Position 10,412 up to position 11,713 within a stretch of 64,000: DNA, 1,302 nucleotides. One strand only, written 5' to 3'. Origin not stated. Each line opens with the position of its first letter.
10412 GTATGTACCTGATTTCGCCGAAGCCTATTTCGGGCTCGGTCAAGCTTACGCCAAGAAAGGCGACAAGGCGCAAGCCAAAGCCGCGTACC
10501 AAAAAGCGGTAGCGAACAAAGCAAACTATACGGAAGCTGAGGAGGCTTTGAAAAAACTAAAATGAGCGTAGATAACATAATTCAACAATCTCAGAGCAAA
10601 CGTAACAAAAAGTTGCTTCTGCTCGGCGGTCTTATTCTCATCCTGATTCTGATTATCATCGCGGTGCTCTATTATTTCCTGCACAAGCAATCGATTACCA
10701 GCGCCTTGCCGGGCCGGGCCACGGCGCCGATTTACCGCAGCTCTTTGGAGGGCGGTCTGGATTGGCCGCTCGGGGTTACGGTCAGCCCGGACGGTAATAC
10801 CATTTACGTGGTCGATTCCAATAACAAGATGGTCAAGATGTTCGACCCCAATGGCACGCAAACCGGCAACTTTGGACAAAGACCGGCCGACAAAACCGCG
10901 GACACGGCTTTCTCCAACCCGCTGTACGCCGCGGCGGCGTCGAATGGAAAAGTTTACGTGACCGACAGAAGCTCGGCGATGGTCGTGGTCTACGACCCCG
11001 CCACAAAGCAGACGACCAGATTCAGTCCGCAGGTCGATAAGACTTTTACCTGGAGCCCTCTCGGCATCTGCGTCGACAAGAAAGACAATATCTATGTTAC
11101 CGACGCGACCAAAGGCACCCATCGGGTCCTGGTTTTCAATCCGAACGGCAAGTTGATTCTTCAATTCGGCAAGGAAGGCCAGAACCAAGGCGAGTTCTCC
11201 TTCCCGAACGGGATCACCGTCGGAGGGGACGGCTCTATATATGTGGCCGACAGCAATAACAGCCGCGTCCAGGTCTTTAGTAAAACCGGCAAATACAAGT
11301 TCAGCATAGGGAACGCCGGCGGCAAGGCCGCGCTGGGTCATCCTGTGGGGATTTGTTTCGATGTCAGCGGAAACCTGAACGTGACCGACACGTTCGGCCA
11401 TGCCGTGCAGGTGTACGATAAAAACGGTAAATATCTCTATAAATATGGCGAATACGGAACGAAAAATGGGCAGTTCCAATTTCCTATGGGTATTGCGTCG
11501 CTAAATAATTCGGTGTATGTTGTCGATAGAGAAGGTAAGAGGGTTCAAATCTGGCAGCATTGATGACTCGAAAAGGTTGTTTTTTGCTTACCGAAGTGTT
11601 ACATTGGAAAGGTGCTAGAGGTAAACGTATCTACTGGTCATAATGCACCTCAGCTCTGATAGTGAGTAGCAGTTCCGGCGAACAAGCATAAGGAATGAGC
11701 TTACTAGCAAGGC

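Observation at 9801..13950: Gene order TPR, NHL beta-propeller, two omcS-like genes (then the giant gene) mirrors the Geobacter omcS neighbourhood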

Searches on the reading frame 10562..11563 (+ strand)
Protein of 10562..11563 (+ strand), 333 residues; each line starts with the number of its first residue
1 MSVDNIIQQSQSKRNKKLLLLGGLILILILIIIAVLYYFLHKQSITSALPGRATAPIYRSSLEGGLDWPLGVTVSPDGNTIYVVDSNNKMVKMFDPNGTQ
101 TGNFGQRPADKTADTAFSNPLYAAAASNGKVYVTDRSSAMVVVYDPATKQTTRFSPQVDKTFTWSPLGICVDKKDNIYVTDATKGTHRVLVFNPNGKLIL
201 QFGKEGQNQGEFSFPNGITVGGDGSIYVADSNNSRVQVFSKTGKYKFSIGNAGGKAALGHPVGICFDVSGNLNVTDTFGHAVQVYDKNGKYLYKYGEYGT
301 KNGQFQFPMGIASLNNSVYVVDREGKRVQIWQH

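Call 4: search_protein_families(library=pfam, proteins=[window:10562-11563:+], max_evalue=0.01)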
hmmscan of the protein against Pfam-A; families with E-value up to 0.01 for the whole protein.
window:10562-11563:+ (333 aa): 9 families
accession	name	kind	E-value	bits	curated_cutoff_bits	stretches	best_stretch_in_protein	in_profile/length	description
PF01436.27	NHL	-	6.1e-39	130.6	20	4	212-239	1-28/28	NHL repeat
PF08450.18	SGL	-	1.6e-14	54.6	26.3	3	64-153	131-219/246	SMP-30/Gluconolactonase/LRE-like region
PF17170.10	DUF5128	-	8e-14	52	22.9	2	223-253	53-83/321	6-bladed beta-propeller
PF25021.1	TEN_NHL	-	1.1e-08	35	27.1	0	210-239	327-356/357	Teneurin NHL domain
PF06739.17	SBBP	-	3e-06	27.5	20.5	0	65-84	11-29/38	Beta-propeller repeat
PF01731.26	Arylesterase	-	5.7e-06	26.9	21.3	0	210-241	51-83/86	Arylesterase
PF24684.1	Vgb_lyase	-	9.6e-06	25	50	1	67-284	13-206/290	Virginiamycin B lyase family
PF25210.1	Kelch_FKB95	-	0.00019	21.6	70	1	80-153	91-164/268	FKB95, Kelch-repeats domain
PF03022.22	MRJP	-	0.0095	15.8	19.8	0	126-167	75-113/288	Major royal jelly protein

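Call 71: search_protein_families(library=ncbifam, proteins=[window:10562-11563:+], max_evalue=0.01)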
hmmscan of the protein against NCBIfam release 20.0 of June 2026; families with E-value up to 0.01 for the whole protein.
window:10562-11563:+ (333 aa): 8 families
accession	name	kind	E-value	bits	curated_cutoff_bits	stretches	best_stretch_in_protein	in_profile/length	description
NF035926.1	scyF_NHL_VPEP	equivalog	1.1e-41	143.2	350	2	63-254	98-288/376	scytonemin biosynthesis PEP-CTERM protein ScyF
NF047780.1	LIC12708_fam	subfamily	3.8e-09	35.9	150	1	79-249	67-220/391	LIC_12708 family protein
NF033206.1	ScyE_fam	subfamily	7.7e-09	35.5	80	1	160-231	250-320/333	ScyD/ScyE family protein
TIGR02276.1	beta_rpt_yvtn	repeat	1.7e-06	27.9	27.85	1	127-152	2-27/42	beta-propeller repeat protein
TIGR03866.1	PQQ_ABC_repeats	subfamily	7.7e-06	25.2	287.3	1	69-151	43-117/310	PQQ-dependent catabolism-associated beta-propeller protein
NF053768.1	CIS12_fam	equivalog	0.00014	20.7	860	1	124-241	50-155/715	CIS12 family contractile injection system protein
TIGR02604.1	Piru_Ver_Nterm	subfamily_domain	0.00051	19.5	122.2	0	215-237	323-345/367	PVC-type heme-binding CxxCH protein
NF052228.1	T9SS_PorZ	equivalog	0.00086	17.8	260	1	118-239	387-506/757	type IX secretion system anionic LPS delivery protein PorZ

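Call 89: find_related_loci(query=A4, collection=metagenome_contigs, flank=8000)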
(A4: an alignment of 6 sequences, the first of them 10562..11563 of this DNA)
Query A4 (333 aa) in metagenome_contigs; peptide patterns used: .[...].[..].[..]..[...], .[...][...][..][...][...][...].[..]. (x = any residue, [..] = any of these).
600 stretches matched a pattern (row limit reached: there are more); 257 encode a relative of the query (tblastn E <= 1e-3); the best 80 are kept; 80 distinct loci.
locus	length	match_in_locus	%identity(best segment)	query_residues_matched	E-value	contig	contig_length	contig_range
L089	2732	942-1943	54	1-333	2e-110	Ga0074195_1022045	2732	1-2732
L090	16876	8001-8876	52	42-333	3e-106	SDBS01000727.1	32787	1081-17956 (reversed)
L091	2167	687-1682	44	4-333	9e-86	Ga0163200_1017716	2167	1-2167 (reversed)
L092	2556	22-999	40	24-333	3e-66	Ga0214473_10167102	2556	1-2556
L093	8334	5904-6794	35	37-331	1e-52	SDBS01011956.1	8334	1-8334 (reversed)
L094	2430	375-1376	34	10-331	4e-51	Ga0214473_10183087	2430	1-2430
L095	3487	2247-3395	30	9-333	5e-50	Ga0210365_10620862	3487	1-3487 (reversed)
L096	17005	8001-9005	35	10-332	3e-49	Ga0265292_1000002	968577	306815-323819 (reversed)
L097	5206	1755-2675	34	31-333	5e-49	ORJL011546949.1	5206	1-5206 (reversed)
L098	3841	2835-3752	35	26-331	8e-49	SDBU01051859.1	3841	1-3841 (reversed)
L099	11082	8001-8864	38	46-331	9e-46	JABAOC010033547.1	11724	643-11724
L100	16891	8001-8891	35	37-331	2e-54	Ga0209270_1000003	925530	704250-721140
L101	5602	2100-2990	35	37-331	2e-42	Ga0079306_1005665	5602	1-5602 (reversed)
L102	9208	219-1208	31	6-332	4e-42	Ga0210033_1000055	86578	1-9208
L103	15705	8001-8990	31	6-332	4e-42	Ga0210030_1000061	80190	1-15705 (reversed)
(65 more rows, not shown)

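Call 100: predict_structure(protein=window:10562-11563:+)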
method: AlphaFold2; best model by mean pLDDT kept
length: 333 residues; sequences in the alignment: 1
mean_pLDDT: 72.8   pTM: 0.70
mean pLDDT of the five models: 72.8, 70.7, 63.0, 53.2, 47.0
residues with pLDDT >= 90: 29; 70-90: 198; 50-70: 62; < 50: 44
segments of 3 or more residues with pLDDT < 50: 43-69, 110-115, 253-255, 300-303
pLDDT, mean of each block of 10 residues (from residue 1): 79 84 93 91 43 27 31 75 73 81 66 52 76 76 83 67 75 87 80 87 63 78 87 85 88 57 83 78 86 73 55 78 70 68
secondary structure, 60 per line:
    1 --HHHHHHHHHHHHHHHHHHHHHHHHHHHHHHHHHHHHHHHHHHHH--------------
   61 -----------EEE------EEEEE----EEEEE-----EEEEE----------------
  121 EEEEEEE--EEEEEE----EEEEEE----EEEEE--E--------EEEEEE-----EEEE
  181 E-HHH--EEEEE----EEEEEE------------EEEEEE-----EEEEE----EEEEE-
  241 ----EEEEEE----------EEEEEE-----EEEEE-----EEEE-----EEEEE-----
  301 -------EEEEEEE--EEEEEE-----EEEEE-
elements in order: H3-46 E72-74 E81-85 E90-94 E100-104 E121-127 E130-135 E140-145 E150-154 E166-171 E177-181 E188-192 E197-202 E215-220 E226-230 E235-239 E245-250 E261-266 E272-276 E282-285 E291-295 E308-314 E317-322 E328-332

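Call 102: fold_search(model_id=the predicted structure, library=pdb)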
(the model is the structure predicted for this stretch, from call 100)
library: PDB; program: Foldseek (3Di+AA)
matches with E <= 10: 1655; with E <= 0.001: 1216
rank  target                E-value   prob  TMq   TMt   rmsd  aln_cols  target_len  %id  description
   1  6d69                  7.0e-19  1.00  0.69  0.78   4.1       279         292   32  Crystal Structure of the NHL Repeat Region of D. melanogaster Thin (released 2019-04-24)
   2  6xg7                  9.0e-19  1.00  0.69  0.79   4.1       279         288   32  1.3 A Resolution Structure of the of the NHL Repeat Region of D. melanogaster Thin (released 2020-12-16)
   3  8j72_B                5.8e-17  1.00  0.69  0.82   3.2       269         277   27  Crystal structure of mammalian Trim71 in complex with lncRNA Trincr1 (released 2024-03-06)
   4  7qrv_A                1.5e-16  1.00  0.67  0.79   3.3       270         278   26  Crystal structure of NHL domain of TRIM2 (full C-terminal) (released 2022-05-04)
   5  7b2r_A                2.2e-16  1.00  0.67  0.79   5.4       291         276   25  Crystal structure of NHL domain of TRIM2 (released 2021-01-13)
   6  7qrv_B                2.7e-16  1.00  0.67  0.80   4.0       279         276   25  Crystal structure of NHL domain of TRIM2 (full C-terminal) (released 2022-05-04)
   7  7qrw                  2.9e-16  1.00  0.67  0.79   3.3       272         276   27  Crystal structure of NHL domain of TRIM3 (released 2022-05-04)
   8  8j72_A                3.5e-16  1.00  0.69  0.82   3.4       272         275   27  Crystal structure of mammalian Trim71 in complex with lncRNA Trincr1 (released 2024-03-06)
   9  7qrv_D                3.7e-16  1.00  0.67  0.79   5.5       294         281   24  Crystal structure of NHL domain of TRIM2 (full C-terminal) (released 2022-05-04)
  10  1q7f_A                4.1e-16  1.00  0.65  0.77   3.9       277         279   24  Brain Tumor NHL domain (released 2003-10-21)
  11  7b2r_B                4.4e-16  1.00  0.67  0.80   3.9       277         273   26  Crystal structure of NHL domain of TRIM2 (released 2021-01-13)
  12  7b96_A                4.6e-16  1.00  0.67  0.79   3.3       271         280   26  NHL domain of human TRIM2 (released 2022-01-12)
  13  5ex7_A                6.3e-16  1.00  0.66  0.79   4.0       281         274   24  Crystal structure of Brat NHL domain in complex with an 8-nt hunchback mRNA (released 2015-12-09)
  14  1q7f_B                7.0e-16  1.00  0.66  0.77   4.0       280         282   25  Brain Tumor NHL domain (released 2003-10-21)
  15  9jur                  9.5e-16  1.00  0.67  0.80   4.1       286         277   24  Crystal Structure of NHL domain of human E3 ubiquitin-protein ligase TRIM71 (released 2025-04-30)
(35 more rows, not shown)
